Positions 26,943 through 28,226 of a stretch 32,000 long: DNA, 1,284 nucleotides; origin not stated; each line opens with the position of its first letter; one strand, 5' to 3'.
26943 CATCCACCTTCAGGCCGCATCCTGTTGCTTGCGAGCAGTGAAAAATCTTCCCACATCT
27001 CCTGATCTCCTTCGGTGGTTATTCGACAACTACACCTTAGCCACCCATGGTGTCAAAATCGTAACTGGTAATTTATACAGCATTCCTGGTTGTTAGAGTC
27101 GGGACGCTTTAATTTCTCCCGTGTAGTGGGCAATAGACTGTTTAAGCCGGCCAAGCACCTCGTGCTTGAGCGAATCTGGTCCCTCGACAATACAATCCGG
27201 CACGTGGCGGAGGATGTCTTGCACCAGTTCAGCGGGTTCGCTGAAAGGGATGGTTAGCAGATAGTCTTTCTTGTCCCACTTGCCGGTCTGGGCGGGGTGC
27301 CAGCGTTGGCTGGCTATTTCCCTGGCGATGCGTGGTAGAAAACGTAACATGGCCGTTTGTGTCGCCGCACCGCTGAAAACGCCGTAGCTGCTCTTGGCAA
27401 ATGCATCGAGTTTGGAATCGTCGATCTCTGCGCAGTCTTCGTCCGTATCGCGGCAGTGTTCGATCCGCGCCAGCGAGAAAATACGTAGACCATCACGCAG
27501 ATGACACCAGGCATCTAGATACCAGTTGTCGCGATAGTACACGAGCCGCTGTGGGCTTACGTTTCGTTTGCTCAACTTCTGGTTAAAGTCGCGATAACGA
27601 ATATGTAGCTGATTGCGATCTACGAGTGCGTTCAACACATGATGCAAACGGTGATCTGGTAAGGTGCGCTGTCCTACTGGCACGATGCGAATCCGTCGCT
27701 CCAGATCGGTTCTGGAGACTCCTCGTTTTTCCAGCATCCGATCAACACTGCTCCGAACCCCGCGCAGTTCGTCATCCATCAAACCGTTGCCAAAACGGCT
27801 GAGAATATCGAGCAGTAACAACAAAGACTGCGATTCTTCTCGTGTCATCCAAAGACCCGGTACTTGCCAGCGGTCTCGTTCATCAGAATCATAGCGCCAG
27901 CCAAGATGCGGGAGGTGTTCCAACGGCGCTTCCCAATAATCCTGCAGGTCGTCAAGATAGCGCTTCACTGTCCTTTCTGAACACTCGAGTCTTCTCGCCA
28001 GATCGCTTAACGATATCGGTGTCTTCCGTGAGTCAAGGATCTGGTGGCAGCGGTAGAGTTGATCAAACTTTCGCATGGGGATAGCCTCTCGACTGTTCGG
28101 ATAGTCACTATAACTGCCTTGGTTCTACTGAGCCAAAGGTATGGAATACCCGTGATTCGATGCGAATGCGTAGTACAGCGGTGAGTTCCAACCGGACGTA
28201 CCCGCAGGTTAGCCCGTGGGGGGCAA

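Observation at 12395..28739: Whole I-F CRISPR-Cas cassette inserted between ~335-bp direct repeats of a host gene junction, with no integrase or transposase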

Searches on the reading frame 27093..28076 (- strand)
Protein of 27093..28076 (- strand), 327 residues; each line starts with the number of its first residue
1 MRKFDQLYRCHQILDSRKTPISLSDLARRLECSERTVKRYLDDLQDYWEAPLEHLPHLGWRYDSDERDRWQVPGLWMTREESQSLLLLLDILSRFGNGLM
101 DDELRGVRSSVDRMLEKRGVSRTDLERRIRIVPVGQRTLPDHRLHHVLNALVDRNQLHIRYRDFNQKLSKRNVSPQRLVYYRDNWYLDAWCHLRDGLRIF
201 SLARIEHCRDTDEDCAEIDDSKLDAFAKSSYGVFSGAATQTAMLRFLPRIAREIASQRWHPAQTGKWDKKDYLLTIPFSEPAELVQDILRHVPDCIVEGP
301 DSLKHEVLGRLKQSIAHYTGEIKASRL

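Call 8: search_protein_families(library=pfam, proteins=[window:27093-28076:-])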
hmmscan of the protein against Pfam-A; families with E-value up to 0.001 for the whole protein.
window:27093-28076:- (327 aa): 6 families
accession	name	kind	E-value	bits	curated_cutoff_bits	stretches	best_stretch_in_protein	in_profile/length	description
PF13280.12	WYL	-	2.7e-19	69.3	21.8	1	144-208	3-68/70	WYL domain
PF08279.18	HTH_11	-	8.7e-09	35.6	25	1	12-61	7-55/55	HTH domain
PF25583.1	WCX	-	3.1e-07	31.1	23.9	1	240-313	3-74/76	WCX domain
PF06322.17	Phage_NinH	-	0.00025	21.3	29.8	1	25-45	21-41/60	Phage NinH protein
PF08280.17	HTH_Mga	-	0.00079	19.8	23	0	21-46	20-45/59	M protein trans-acting positive regulator (MGA) HTH domain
PF13443.12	HTH_26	-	0.00083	20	22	0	21-42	11-32/63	Cro/C1-type HTH DNA-binding domain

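Call 20: find_related_loci(query=window:27093-28076:-, collection=metagenome_contigs, flank=10000)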
Query window:27093-28076:- (327 aa) in metagenome_contigs; peptide patterns used: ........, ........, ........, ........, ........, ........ (x = any residue, [..] = any of these).
600 stretches matched a pattern (row limit reached: there are more); 583 encode a relative of the query (tblastn E <= 1e-3); the best 80 are kept; 80 distinct loci.
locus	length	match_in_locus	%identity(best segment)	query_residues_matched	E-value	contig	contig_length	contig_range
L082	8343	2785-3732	43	1-315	1e-88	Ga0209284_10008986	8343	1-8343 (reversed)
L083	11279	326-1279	43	1-317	3e-84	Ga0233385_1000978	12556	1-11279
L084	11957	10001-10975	40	1-322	3e-82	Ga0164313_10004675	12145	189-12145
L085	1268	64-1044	38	1-324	5e-81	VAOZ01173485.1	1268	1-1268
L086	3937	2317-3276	39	3-319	1e-74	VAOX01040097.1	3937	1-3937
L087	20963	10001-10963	38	1-318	6e-74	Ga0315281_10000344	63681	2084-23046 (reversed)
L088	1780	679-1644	41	1-318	1e-74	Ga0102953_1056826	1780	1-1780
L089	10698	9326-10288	38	1-318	1e-70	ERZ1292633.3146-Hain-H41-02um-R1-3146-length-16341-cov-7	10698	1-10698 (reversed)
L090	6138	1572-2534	36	1-318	8e-71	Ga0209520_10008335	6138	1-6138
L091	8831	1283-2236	39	3-318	9e-71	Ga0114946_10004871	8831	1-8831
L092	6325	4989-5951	36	1-318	1e-70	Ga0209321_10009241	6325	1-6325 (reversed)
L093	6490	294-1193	40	8-307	2e-70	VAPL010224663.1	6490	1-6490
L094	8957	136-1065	37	1-307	3e-70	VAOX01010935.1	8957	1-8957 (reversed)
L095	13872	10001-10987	36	1-326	4e-70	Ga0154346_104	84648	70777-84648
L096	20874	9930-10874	37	1-313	5e-69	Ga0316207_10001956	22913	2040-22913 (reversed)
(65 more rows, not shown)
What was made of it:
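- Tried and rejected: The one metagenome scan with WYL returned relatives of 43% or less, so it said nothing about the cassette's other contexts (call 20).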

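Call 21: find_related_loci(query=window:27093-28076:-, collection=viral_contigs, flank=10000)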
Query window:27093-28076:- (327 aa) in viral_contigs; peptide patterns used: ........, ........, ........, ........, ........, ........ (x = any residue, [..] = any of these).
7 stretches matched a pattern; 1 encode a relative of the query (tblastn E <= 1e-3); 1 distinct loci.
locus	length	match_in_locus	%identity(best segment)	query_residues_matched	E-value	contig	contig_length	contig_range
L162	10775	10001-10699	31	1-230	2e-29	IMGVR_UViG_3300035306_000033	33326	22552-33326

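Call 57: search_protein_families(library=padloc, proteins=[window:27093-28076:-], max_evalue=0.001)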
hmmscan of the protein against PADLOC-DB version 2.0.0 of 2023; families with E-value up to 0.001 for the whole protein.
window:27093-28076:- (327 aa): 4 families
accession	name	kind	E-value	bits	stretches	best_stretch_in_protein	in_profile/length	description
PDLC01457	WYL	-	8.1e-39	131.5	1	2-303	1-229/229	"CAS-I,CAS-II,CAS-III,CAS-IV,CAS-V,CAS-VI; associated_signaling"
PDLC01652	WYL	-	1.7e-27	94.7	1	138-313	14-160/162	"CAS-I,CAS-II,CAS-III,CAS-IV,CAS-V,CAS-VI; associated_signaling"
PDLC01766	Cas3c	-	1.8e-09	34.4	1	21-314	22-312/1009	-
PDLC03787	RTasWYL-YodC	-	2.6e-08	31.4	1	154-209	289-348/354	DRT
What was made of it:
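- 27093..28076 (-): HTH-WYL-WCX regulator. PADLOC cas-associated WYL (call 57).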

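Call 58: search_protein_families(library=ncbifam, proteins=[window:27093-28076:-], max_evalue=0.00001)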
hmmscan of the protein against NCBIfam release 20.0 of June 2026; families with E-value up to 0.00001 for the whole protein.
window:27093-28076:- (327 aa): 0 families
